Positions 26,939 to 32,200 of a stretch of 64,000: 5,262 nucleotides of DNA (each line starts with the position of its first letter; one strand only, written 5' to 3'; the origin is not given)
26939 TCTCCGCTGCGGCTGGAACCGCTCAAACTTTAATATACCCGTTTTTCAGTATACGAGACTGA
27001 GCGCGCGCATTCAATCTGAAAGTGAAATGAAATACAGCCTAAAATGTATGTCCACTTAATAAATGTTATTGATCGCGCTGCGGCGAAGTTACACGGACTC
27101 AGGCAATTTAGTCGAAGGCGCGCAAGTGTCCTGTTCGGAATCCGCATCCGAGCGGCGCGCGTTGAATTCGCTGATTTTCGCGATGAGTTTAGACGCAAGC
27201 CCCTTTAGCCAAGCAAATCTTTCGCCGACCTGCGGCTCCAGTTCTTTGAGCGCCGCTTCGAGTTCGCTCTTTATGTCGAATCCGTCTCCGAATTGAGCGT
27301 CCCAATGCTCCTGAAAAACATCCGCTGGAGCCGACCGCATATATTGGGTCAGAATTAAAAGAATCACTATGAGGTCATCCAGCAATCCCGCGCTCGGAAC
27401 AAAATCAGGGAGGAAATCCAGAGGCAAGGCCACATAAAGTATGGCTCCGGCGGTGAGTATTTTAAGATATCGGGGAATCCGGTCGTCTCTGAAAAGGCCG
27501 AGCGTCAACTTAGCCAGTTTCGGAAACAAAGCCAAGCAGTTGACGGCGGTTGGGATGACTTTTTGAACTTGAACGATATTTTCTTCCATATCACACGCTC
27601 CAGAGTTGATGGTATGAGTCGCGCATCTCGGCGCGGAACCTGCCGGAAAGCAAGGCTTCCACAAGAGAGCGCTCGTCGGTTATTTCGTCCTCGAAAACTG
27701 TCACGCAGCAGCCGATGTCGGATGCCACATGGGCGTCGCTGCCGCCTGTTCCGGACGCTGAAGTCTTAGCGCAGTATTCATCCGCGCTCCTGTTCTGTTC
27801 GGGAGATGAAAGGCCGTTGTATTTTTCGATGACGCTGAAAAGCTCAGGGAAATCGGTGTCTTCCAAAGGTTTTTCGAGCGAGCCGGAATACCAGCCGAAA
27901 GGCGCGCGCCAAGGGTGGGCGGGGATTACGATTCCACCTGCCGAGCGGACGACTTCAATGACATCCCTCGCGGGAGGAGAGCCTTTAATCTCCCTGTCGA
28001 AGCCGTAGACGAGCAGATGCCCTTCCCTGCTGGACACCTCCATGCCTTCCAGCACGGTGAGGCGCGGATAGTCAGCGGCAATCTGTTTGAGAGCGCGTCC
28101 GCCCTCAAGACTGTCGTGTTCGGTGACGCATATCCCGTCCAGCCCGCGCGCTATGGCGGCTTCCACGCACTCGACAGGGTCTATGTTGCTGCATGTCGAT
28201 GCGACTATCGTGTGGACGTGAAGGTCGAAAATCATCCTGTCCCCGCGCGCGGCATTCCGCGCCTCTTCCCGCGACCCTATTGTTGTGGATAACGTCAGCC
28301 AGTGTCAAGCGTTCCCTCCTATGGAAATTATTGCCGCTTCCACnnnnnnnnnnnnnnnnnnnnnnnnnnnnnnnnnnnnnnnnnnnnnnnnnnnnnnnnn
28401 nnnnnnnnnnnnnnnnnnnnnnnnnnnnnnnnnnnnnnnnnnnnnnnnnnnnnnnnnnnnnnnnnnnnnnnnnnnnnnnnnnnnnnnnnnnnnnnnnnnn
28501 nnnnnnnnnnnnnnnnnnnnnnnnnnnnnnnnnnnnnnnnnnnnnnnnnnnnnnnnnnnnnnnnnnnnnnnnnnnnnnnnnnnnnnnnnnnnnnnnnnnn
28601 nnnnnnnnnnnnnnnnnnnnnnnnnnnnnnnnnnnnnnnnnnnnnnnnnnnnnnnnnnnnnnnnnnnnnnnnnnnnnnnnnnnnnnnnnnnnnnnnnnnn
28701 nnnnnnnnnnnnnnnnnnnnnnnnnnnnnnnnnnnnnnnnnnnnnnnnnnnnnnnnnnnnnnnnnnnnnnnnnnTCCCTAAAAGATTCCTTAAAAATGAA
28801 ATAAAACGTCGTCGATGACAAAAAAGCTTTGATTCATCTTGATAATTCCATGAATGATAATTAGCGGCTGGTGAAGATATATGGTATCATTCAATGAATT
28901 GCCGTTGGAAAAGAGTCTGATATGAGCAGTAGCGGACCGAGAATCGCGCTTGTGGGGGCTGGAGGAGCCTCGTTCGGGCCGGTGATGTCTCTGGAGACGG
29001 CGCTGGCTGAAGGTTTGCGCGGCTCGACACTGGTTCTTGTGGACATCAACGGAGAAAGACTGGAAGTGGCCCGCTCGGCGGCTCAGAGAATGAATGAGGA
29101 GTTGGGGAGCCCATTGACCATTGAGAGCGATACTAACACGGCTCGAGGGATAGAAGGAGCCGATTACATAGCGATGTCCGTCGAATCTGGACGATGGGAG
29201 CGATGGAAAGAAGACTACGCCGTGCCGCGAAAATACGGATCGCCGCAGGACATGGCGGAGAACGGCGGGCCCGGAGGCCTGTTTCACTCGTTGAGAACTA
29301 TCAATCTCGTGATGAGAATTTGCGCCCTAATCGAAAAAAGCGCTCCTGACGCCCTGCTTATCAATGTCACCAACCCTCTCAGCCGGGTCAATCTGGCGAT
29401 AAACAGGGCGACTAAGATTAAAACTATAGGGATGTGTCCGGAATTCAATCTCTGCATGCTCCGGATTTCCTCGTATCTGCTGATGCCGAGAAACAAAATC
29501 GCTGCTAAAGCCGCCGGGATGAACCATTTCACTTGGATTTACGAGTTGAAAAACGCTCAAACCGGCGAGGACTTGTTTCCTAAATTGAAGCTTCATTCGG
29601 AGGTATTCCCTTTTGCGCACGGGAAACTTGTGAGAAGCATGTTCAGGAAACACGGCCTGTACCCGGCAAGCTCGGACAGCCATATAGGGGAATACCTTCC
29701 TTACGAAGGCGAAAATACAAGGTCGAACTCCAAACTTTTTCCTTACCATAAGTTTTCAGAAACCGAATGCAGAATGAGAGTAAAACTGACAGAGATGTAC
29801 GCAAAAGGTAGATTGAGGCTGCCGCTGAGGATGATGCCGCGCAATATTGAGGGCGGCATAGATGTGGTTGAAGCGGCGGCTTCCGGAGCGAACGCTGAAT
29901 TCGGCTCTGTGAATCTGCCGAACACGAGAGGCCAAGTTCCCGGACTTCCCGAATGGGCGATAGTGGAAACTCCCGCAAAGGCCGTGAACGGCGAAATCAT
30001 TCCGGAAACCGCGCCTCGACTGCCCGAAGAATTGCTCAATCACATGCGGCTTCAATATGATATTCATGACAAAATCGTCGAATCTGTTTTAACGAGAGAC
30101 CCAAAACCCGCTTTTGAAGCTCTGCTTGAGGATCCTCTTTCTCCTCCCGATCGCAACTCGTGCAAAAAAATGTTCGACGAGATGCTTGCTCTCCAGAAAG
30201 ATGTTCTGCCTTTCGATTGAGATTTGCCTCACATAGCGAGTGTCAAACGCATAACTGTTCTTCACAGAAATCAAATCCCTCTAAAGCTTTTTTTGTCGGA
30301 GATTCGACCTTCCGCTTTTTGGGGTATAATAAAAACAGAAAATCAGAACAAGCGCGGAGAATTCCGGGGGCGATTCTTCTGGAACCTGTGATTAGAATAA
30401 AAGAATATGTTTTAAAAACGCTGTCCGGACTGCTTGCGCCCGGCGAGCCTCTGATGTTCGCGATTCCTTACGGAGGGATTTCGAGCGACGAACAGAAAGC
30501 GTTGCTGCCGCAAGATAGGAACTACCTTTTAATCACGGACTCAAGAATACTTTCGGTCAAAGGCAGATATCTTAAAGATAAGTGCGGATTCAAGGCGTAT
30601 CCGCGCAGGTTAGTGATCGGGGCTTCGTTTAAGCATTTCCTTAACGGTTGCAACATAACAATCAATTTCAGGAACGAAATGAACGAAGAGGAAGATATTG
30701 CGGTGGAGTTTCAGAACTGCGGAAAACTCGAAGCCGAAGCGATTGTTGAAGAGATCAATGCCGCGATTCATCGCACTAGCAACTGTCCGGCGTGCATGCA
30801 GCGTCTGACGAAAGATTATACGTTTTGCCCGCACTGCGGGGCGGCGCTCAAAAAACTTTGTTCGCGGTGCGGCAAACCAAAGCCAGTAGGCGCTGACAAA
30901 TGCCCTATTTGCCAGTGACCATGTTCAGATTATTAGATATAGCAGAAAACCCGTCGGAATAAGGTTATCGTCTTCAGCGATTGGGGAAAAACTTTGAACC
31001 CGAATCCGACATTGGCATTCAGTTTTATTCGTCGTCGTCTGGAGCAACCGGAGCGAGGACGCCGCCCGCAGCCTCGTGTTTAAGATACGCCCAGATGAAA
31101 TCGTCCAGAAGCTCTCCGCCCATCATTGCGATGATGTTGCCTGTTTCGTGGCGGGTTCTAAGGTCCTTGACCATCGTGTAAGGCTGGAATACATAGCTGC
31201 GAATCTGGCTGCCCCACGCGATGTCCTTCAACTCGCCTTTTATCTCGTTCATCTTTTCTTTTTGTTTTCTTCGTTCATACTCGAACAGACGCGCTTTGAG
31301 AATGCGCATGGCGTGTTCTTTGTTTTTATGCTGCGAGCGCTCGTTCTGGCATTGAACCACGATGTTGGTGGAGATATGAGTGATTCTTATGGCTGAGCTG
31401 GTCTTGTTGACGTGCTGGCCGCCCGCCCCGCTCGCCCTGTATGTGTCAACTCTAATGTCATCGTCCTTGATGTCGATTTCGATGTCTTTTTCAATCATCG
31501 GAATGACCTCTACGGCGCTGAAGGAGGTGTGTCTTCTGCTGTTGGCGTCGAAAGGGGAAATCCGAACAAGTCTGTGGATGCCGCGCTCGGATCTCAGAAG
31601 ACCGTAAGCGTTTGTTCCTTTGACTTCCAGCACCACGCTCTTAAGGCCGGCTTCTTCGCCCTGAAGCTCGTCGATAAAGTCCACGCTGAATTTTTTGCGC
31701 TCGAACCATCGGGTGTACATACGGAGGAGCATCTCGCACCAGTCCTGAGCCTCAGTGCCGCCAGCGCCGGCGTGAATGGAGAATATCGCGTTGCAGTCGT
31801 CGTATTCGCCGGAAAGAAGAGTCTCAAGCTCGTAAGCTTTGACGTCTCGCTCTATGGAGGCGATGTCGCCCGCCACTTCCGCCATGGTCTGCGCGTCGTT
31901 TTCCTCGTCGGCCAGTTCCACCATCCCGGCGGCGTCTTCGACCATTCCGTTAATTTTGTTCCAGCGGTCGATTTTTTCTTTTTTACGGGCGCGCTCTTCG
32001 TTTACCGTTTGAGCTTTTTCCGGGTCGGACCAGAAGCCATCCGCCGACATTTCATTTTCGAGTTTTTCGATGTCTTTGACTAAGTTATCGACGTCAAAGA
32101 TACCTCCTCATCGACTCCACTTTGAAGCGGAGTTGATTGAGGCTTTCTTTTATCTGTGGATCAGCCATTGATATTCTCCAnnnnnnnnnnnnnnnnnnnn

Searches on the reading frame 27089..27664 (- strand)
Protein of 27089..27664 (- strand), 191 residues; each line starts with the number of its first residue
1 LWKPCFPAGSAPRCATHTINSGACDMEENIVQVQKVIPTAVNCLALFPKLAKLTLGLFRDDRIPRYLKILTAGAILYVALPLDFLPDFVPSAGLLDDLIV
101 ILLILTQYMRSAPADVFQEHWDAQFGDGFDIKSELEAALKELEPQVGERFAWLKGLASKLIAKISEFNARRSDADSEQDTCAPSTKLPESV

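Call 7: search_protein_families(library=pfam, proteins=[window:27089-27664:-], max_evalue=0.001)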
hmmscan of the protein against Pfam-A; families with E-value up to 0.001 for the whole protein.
window:27089-27664:- (191 aa): 1 family
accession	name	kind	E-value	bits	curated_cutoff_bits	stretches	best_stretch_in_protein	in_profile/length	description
PF06803.17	DUF1232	-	2e-09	37.5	23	1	68-103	2-37/37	Protein of unknown function (DUF1232)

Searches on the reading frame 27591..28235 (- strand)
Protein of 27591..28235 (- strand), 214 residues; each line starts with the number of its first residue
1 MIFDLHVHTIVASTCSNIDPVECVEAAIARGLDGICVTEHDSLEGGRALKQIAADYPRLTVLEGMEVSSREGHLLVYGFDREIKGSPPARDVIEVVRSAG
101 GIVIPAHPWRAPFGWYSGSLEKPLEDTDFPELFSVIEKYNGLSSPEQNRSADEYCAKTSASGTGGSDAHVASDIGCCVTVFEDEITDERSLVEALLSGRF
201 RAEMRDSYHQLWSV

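Call 7: search_protein_families(library=pfam, proteins=[window:27591-28235:-], max_evalue=0.001)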
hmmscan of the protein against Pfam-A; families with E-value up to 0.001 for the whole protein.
window:27591-28235:- (214 aa): 2 families
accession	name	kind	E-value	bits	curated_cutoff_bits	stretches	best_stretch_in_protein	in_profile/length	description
PF13263.12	PHP_C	-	6.9e-17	61.2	21.3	1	145-199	1-55/56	PHP-associated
PF02811.25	PHP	-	7.7e-07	30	26.4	1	4-74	1-75/164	PHP domain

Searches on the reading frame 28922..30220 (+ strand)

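Call 7: search_protein_families(library=pfam, proteins=[window:28922-30220:+], max_evalue=0.001)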
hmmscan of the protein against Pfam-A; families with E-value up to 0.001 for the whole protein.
window:28922-30220:+ (432 aa): 2 families
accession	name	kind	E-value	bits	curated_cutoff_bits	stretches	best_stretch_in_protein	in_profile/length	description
PF02056.22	Glyco_hydro_4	-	1.9e-35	122.5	23.2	1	7-183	1-178/183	Family 4 glycosyl hydrolase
PF11975.13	Glyco_hydro_4C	-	2.5e-25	90.2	24.1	1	198-406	2-210/211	Family 4 glycosyl hydrolase C-terminal domain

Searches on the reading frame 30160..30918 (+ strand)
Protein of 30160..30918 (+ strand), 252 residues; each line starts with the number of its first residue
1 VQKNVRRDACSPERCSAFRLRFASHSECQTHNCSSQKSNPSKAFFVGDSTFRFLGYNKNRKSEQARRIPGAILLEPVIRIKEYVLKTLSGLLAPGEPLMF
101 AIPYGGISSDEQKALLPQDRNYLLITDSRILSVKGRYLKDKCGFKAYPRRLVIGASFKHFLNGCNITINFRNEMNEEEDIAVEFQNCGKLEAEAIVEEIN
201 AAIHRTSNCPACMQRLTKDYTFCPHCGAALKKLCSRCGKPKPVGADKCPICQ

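Call 7: search_protein_families(library=pfam, proteins=[window:30160-30918:+], max_evalue=0.001)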
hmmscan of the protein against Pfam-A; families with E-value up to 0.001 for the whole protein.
window:30160-30918:+ (252 aa): 2 families
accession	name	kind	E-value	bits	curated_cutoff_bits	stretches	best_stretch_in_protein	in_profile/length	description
PF12773.13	DZR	-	2.7e-08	34.3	27.3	1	209-251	1-44/45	Double zinc ribbon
PF13248.11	Zn_ribbon_3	-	6e-06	26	27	1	208-228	4-24/26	zinc-ribbon domain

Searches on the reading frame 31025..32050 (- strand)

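Call 7: search_protein_families(library=pfam, proteins=[window:31025-32050:-], max_evalue=0.001)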
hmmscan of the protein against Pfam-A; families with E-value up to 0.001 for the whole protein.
window:31025-32050:- (341 aa): 2 families
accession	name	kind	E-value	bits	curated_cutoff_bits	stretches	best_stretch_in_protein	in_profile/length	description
PF03462.23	PCRF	-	5.9e-53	180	24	1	2-180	13-194/194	PCRF domain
PF00472.26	RF-1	-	2.6e-44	150.3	35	1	189-298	2-116/116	RF-1 domain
